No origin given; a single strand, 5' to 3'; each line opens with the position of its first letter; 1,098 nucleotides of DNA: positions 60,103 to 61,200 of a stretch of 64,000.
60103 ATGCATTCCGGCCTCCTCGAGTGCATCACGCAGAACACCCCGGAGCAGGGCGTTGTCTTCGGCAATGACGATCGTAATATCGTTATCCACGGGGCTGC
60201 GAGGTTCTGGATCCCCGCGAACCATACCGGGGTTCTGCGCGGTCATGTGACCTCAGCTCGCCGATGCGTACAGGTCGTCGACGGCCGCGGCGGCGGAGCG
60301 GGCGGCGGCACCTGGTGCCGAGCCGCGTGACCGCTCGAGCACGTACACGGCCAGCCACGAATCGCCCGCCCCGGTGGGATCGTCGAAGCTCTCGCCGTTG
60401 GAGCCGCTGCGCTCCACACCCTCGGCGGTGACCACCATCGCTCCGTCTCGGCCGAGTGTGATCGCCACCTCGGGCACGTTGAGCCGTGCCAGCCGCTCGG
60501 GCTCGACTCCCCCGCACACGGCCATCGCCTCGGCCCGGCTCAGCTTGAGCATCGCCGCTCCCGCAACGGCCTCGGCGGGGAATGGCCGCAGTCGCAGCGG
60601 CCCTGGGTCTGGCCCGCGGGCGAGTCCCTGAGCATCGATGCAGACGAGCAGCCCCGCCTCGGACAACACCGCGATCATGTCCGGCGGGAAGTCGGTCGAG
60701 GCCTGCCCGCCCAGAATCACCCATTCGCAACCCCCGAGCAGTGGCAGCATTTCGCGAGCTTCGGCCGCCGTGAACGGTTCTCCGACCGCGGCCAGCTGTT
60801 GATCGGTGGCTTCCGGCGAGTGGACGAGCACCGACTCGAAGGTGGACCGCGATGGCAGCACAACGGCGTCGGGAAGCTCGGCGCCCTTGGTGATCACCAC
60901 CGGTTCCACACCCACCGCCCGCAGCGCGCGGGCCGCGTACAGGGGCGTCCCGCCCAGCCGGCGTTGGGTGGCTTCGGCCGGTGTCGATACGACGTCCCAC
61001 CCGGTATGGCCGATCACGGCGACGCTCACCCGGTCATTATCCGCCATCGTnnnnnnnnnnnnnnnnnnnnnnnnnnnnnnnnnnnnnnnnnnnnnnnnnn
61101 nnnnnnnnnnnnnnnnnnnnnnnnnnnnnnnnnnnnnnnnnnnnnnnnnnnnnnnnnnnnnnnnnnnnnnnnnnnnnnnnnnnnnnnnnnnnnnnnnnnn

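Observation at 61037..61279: Untracked 80-aa ORF encoding a stand-alone HisKA_3 DHp domain with no kinase catalytic domain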

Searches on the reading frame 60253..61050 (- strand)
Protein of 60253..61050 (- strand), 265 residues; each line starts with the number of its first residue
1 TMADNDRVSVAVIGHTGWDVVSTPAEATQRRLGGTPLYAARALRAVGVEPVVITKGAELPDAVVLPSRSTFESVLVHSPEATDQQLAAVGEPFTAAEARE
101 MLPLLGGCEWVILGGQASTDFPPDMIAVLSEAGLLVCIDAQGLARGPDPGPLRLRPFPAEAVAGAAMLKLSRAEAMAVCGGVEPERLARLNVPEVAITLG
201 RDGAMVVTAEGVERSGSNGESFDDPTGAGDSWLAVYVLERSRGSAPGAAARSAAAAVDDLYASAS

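Call 3: search_protein_families(library=pfam, proteins=[window:60253-61050:-], max_evalue=1)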
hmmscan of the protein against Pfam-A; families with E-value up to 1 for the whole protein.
window:60253-61050:- (265 aa): 1 family
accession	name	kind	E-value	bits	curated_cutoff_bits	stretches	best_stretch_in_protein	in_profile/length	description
PF00294.29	PfkB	-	1.5e-07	31.5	25.8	1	159-256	178-285/302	pfkB family carbohydrate kinase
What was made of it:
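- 60253..61047 (-): PfkB-family, myo-inositol-kinase-like protein, 264 aa. Pfam PfkB (call 3).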

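Call 4: search_protein_families(library=ncbifam, proteins=[window:60253-61050:-], max_evalue=1)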
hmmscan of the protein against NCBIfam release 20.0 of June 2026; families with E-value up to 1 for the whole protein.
window:60253-61050:- (265 aa): 13 families
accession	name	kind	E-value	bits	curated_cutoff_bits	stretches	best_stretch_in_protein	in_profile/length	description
TIGR03828.1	pfkB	equivalog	1.1e-11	44.3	292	1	76-256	92-277/305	1-phosphofructokinase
TIGR03168.1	1-PFK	subfamily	1.5e-11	43.8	216.4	1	69-256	85-277/305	hexose kinase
NF049991.1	TagKinase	equivalog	1.2e-06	27.5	420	1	185-256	219-291/321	tagatose kinase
NF052444.1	DhDoxglucKinKdgK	equivalog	0.00012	21.6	400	1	186-253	214-282/303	2-dehydro-3-deoxygluconokinase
NF041320.1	pfkB_Halo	equivalog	0.00015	21.3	400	1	193-256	209-272/302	1-phosphofructokinase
TIGR02152.1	D_ribokin_bact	equivalog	0.00018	21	299.65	1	186-256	206-276/298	ribokinase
NF006957.1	PRK09434.1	equivalog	0.0007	19.2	450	1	154-237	169-257/302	fructokinase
TIGR02198.1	rfaE_dom_I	equivalog_domain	0.0011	18.1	345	1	123-256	163-292/315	D-glycero-beta-D-manno-heptose-7-phosphate kinase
NF053626.1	RibKinHalex1628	equivalog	0.0048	16.4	330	1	153-243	166-253/293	ATP-dependent ribose-1-phosphate kinase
NF041332.1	KDG_KDGal_kin_Halo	equivalog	0.015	14.8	440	1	191-256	222-287/320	bifunctional 2-dehydro-3-deoxygluconokinase/2-dehydro-3-deoxygalactonokinase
NF007068.0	PRK09513.1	equivalog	0.023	13.9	432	1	187-241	212-268/312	1-phosphofructokinase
NF040938.1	KDG_KDGal_kin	equivalog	0.047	12.8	400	1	186-256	209-279/305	bifunctional 2-dehydro-3-deoxygluconokinase/2-dehydro-3-deoxygalactonokinase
NF007321.0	PRK09813.1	equivalog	0.13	11.7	247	1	195-251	189-245/261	fructoselysine 6-kinase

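Call 10: find_homologous_proteins(query=window:60256-61050:-, max_evalue=0.00001)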
Query window:60256-61050:- (265 aa): 110 proteins with E <= 0.00001 among 8000 candidates.
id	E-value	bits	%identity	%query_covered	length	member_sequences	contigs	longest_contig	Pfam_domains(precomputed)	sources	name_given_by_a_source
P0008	5.2e-163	558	100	100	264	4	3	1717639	PF00294.30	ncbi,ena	-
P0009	4.1e-134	464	83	100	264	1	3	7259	PF00294.30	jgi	jgi:6-phosphofructokinase 2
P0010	9.6e-111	387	73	96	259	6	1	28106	PF00294.30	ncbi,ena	-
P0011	3.3e-109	382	71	96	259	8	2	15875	PF00294.30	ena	-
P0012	5.0e-104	365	69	96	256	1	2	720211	PF00294.30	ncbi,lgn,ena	-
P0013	9.4e-95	335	84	71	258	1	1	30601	-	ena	-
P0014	1.9e-93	331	84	72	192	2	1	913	PF00294.30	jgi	jgi:6-phosphofructokinase 2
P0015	5.6e-90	319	61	96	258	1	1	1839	PF00294.30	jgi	jgi:sugar/nucleoside kinase (ribokinase family)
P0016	5.6e-79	283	83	62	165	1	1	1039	PF00294.30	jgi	jgi:6-phosphofructokinase 2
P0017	1.1e-68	249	50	96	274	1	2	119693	PF00294.30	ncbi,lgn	-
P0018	7.5e-67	243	70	66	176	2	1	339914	PF00294.30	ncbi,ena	-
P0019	6.2e-66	240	50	96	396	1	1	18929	PF00294.30,PF00072.31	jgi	jgi:CheY-like chemotaxis protein/sugar/nucleoside kinase (ribokinase family)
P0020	1.7e-65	239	52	97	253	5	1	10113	PF00294.30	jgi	jgi:pfkB family carbohydrate kinase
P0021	3.6e-65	238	55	95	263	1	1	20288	PF00294.30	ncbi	ncbi:MAG: PfkB family carbohydrate kinase [Gaiellales bacterium]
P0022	1.0e-64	236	51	96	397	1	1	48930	PF00294.30,PF00072.31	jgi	jgi:CheY-like chemotaxis protein/sugar/nucleoside kinase (ribokinase family)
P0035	2.3e-61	225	49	96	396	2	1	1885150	PF00294.30,PF00072.31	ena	-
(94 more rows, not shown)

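Call 12: find_encoding_contigs(protein=P0035, flank=6000, max_places=2)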
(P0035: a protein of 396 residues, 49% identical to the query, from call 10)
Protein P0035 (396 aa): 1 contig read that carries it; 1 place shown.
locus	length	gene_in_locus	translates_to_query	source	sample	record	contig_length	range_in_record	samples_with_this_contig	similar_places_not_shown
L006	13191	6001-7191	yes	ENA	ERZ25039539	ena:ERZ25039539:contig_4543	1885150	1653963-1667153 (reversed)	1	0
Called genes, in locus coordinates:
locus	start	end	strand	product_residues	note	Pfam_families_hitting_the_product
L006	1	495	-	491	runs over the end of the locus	PF01663:Phosphodiest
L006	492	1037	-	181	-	PF13548:DUF4126 (weak)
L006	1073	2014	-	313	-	PF00781:DAGK_cat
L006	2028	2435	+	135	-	-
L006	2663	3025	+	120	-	PF00595:PDZ (faint), PF13180:PDZ_2, PF17820:PDZ_6 (faint)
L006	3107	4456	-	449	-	PF01545:Cation_efflux, PF16916:ZT_dimer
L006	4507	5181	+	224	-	PF00072:Response_reg, PF00196:GerE, PF08281:Sigma70_r4_2 (weak), PF13936:HTH_38 (faint)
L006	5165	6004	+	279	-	PF07730:HisKA_3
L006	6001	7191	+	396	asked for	PF00294:PfkB, PF00072:Response_reg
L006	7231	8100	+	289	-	PF00990:GGDEF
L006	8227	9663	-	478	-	PF00171:Aldedh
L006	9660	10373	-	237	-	PF07722:Peptidase_C26, PF00117:GATase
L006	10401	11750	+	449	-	PF00120:Gln-synt_C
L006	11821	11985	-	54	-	-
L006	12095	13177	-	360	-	PF01791:DeoC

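Call 13: find_encoding_contigs(protein=P0017, flank=6000, max_places=2)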
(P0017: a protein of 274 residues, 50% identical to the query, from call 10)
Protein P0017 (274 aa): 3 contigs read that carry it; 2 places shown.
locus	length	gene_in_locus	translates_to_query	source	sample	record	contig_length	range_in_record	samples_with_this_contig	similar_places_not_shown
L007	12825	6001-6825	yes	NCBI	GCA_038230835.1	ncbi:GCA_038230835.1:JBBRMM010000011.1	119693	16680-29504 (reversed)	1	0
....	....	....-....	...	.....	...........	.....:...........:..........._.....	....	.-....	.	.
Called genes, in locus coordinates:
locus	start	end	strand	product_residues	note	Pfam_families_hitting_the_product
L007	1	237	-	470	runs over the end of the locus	PF01663:Phosphodiest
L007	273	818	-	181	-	-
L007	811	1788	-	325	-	PF00781:DAGK_cat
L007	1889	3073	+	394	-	PF00089:Trypsin, PF13365:Trypsin_2, PF00595:PDZ (faint), PF17820:PDZ_6 (faint), PF13180:PDZ_2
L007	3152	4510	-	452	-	PF01545:Cation_efflux, PF16916:ZT_dimer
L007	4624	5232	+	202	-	PF00072:Response_reg, PF08281:Sigma70_r4_2, PF00196:GerE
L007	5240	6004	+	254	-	PF07730:HisKA_3, PF13581:HATPase_c_2 (weak), PF02518:HATPase_c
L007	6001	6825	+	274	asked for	PF00294:PfkB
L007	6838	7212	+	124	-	PF00072:Response_reg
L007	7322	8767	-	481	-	PF00171:Aldedh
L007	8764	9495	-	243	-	PF07722:Peptidase_C26, PF00117:GATase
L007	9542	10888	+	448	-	PF00120:Gln-synt_C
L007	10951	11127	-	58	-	-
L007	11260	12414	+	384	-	PF09594:GT87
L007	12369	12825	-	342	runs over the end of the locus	PF01546:Peptidase_M20, PF07687:M20_dimer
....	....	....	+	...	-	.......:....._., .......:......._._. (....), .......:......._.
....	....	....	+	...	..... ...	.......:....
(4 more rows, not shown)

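Call 18: find_related_loci(query=A2, collection=genome_contigs, flank=5000)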
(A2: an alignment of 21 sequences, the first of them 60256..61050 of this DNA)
Query A2 (265 aa) in genome_contigs; peptide patterns used: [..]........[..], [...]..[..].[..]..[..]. (x = any residue, [..] = any of these).
216 stretches matched a pattern; 72 encode a relative of the query (tblastn E <= 1e-3); 70 distinct loci.
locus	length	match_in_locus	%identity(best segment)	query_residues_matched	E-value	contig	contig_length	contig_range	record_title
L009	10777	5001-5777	74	4-261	8e-117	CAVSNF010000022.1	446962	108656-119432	MAG: uncultured Actinomycetes bacterium isolate MFD03975.bin.2.246 genome assembly, contig: contig_30185, whole genome s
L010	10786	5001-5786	73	1-261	1e-113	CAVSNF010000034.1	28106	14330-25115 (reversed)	MAG: uncultured Actinomycetes bacterium isolate MFD03975.bin.2.246 genome assembly, contig: contig_95571, whole genome s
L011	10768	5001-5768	70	7-261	8e-107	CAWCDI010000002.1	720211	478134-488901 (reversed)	MAG: uncultured Actinomycetes bacterium isolate MFD09368.bin.2.2 genome assembly, contig: contig_1953, whole genome shot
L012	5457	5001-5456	79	4-154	1e-72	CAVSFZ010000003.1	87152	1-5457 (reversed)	MAG: uncultured Actinomycetes bacterium isolate MFD02134.bin.1.51 genome assembly, contig: contig_110524, whole genome s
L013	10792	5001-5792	50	5-261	9e-72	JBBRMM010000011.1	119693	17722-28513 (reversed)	MAG: Gaiellales bacterium isolate La1_metabat2.045 LA1C_B2.045_k141_613413L_119693_cov_132.9938, whole genome shotgun se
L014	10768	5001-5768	53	8-261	1e-71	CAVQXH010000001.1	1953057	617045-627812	MAG: uncultured Actinomycetes bacterium isolate MFD10113.bin.3.495 genome assembly, contig: contig_1638, whole genome sh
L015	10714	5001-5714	50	8-261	3e-69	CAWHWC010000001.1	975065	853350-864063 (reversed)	MAG: uncultured Actinomycetes bacterium isolate MFD06298.bin.3.39 genome assembly, contig: contig_19265, whole genome sh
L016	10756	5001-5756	54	8-262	4e-69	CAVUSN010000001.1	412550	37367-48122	MAG: uncultured Actinomycetes bacterium isolate MFD06085.bin.2.163 genome assembly, contig: contig_12101, whole genome s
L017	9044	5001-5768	51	8-261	1e-68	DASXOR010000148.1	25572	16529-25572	MAG TPA_asm: Gaiellales bacterium isolate SMAG_U5387 k141_1136830, whole genome shotgun sequence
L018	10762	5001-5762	50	10-261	2e-67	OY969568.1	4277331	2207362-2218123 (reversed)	MAG: uncultured Actinomycetes bacterium isolate MFD05502.bin.2.11 genome assembly, chromosome: 1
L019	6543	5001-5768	50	8-261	6e-67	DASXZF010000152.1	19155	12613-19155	MAG TPA_asm: Gaiellales bacterium isolate SMAG_U4844 k141_851364, whole genome shotgun sequence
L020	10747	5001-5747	55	10-261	8e-67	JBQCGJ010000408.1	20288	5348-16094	MAG: Gaiellales bacterium isolate bin260 k141_96929, whole genome shotgun sequence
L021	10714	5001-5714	49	8-261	4e-66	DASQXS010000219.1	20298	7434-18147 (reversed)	MAG TPA_asm: Gaiellales bacterium isolate SMAG_U11045 k141_1087665, whole genome shotgun sequence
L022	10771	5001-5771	51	5-263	4e-66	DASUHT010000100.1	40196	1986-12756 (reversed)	MAG TPA_asm: Gaiellales bacterium isolate SMAG_U1441 k141_638626, whole genome shotgun sequence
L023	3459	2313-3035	51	5-261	4e-66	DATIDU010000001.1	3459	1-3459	MAG TPA_asm: Gaiellales bacterium isolate SMAG_U16351 k141_1630615, whole genome shotgun sequence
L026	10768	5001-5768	46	8-261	1e-62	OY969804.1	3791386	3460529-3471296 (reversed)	MAG: uncultured Actinomycetes bacterium isolate MFD00731.bin.c.4 genome assembly, chromosome: 1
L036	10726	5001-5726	45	10-263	4e-54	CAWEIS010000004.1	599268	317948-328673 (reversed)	MAG: uncultured Actinomycetes bacterium isolate MFD07639.bin.1.71 genome assembly, contig: contig_17061, whole genome sh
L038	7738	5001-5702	43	7-261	5e-53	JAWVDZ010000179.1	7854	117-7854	MAG: Gaiellales bacterium isolate BP_418 scaffold_540718, whole genome shotgun sequence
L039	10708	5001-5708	42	7-263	4e-52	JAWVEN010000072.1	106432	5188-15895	MAG: Gaiellales bacterium isolate BP_430 scaffold_2550126, whole genome shotgun sequence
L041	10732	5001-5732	42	8-263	4e-52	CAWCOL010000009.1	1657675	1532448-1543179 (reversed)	MAG: uncultured Actinomycetes bacterium isolate MFD09368.bin.2.153 genome assembly, contig: contig_5381, whole genome sh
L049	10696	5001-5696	46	10-263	6e-47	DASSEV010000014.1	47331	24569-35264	MAG TPA_asm: Gaiellales bacterium isolate SMAG_U987 k141_266871, whole genome shotgun sequence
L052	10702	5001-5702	44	8-263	3e-44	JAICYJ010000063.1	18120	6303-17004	MAG: Thermoleophilia bacterium isolate LS_ISSM_2_bin.20 k141_2270155_length_18120_cov_15.3386, whole genome shotgun sequ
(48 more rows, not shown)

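Call 30: find_homologous_proteins(query=L049:4740-5696:+, max_evalue=1e-10)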
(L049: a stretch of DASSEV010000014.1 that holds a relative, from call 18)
Query L049:4740-5696:+ (319 aa): 239 proteins with E <= 1e-10 among 8000 candidates; the best 120 are listed.
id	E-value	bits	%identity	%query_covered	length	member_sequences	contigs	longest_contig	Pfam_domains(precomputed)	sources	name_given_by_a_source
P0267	2.0e-201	686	100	100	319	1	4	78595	PF07730.20,PF00294.30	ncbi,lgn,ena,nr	ncbi:MAG TPA: PfkB family carbohydrate kinase [Gaiellales bacterium]|nr:PfkB family carbohydrate kin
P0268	6.1e-166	570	86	96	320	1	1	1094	PF07730.20,PF00294.30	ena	-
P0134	4.5e-165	567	83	100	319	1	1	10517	PF07730.20,PF00294.30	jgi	jgi:hypothetical protein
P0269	2.9e-161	554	82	99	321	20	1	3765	PF07730.20,PF00294.30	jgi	jgi:pfkB family carbohydrate kinase/histidine kinase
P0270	3.4e-160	551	85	96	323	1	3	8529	PF07730.20,PF00294.30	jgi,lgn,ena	-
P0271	1.5e-158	545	81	100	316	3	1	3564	PF07730.20,PF00294.30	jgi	-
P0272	6.0e-109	382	76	73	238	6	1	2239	PF00294.30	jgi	jgi:sugar/nucleoside kinase (ribokinase family)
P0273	7.5e-105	369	75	73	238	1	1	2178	PF00294.30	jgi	jgi:sugar/nucleoside kinase (ribokinase family)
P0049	1.3e-103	365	73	73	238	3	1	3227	PF00294.30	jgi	jgi:sugar/nucleoside kinase (ribokinase family)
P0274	5.2e-102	359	73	72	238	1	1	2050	PF00294.30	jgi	-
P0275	6.0e-102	359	74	73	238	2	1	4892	PF00294.30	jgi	jgi:sugar/nucleoside kinase (ribokinase family)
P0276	2.3e-98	348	71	73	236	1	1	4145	PF00294.30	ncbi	-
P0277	1.6e-94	335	71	73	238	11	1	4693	PF00294.30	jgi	jgi:sugar/nucleoside kinase (ribokinase family)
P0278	7.4e-91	323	66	74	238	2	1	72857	PF00294.30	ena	-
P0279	1.2e-90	322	68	73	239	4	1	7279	PF00294.30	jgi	jgi:sugar/nucleoside kinase (ribokinase family)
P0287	7.7e-83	297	62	60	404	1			PF07730.20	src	-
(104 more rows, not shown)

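Call 36: predict_structure(alignment_id=A2)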
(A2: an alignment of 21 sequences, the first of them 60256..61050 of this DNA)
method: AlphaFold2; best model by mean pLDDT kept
length: 265 residues; sequences in the alignment: 21
mean_pLDDT: 94.5   pTM: 0.92
mean pLDDT of the five models: 94.5, 93.9, 94.0, 93.9, 93.8
residues with pLDDT >= 90: 241; 70-90: 15; 50-70: 3; < 50: 6
segments of 3 or more residues with pLDDT < 50: 1-5
pLDDT, mean of each block of 10 residues (from residue 1): 59 98 93 98 97 97 96 94 95 98 97 96 98 98 96 96 98 97 96 97 96 93 94 98 97 96 72
secondary structure, 60 per line:
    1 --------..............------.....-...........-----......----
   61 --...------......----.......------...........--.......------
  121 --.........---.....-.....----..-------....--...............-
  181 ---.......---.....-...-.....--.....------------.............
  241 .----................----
elements in order: E9-22 E29-33 H35-45 E51-56 E63-65 E72-77 E82-88 H95-105 E108-114 H123-131 E135-139 H141-145 H159-162 E165-171 H172-179 H184-190 E194-198 E204-208 E211-215 H228-241 H246-261
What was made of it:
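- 60253..61047 (-): AF2 model pLDDT 94.5 (call 36).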
